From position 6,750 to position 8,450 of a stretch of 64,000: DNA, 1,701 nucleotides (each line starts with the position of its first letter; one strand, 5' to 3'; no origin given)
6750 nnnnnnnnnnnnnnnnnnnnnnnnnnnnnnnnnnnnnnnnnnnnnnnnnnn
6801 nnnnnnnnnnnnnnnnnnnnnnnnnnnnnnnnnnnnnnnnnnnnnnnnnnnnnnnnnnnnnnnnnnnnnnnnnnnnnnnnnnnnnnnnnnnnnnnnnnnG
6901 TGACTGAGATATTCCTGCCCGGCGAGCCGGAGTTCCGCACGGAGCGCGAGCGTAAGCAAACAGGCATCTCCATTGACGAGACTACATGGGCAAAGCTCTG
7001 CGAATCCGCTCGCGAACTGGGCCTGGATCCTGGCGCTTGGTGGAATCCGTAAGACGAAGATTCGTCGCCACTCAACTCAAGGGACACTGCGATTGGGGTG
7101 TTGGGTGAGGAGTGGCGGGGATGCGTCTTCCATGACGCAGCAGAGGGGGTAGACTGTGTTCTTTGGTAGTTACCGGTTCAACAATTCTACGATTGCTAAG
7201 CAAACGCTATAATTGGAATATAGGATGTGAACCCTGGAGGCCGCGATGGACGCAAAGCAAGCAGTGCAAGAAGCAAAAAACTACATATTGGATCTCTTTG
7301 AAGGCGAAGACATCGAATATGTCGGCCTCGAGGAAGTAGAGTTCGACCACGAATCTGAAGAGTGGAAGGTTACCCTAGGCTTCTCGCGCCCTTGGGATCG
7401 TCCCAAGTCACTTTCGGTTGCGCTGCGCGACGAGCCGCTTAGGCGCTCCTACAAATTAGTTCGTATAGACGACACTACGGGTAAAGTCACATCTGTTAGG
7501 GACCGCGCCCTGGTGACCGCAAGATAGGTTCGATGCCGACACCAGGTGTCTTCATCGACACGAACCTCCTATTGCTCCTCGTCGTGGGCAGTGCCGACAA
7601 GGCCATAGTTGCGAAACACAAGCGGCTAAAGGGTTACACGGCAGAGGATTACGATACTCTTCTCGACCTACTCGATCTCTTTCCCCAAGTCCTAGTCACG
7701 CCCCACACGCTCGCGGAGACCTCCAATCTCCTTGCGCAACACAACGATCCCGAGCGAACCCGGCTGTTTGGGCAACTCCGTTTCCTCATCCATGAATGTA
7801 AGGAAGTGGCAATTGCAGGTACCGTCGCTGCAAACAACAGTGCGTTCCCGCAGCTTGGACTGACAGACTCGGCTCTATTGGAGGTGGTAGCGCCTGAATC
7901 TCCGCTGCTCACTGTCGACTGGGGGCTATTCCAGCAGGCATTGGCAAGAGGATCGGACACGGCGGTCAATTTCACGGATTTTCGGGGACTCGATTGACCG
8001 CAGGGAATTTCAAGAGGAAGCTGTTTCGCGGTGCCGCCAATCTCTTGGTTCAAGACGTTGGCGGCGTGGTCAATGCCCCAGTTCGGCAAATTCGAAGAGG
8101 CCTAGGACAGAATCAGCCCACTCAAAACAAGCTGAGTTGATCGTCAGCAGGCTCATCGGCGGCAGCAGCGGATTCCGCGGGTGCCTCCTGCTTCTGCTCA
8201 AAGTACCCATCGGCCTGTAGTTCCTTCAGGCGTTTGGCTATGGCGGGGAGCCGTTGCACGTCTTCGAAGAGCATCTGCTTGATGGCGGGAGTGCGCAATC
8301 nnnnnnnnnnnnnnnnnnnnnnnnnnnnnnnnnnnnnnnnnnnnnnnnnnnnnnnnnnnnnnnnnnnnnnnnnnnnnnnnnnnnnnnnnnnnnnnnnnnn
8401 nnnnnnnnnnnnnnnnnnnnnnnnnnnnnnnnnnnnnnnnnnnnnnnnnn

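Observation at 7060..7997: Low-GC islet with an unannotated small acidic protein tightly coupled to a PIN nuclease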

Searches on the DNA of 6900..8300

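Call 79: search_rna_families(source=window, start=6900, end=8300, threshold=evalue, max_evalue=1)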
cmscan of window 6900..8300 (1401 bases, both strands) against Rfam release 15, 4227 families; matches with E-value up to 1: 0.
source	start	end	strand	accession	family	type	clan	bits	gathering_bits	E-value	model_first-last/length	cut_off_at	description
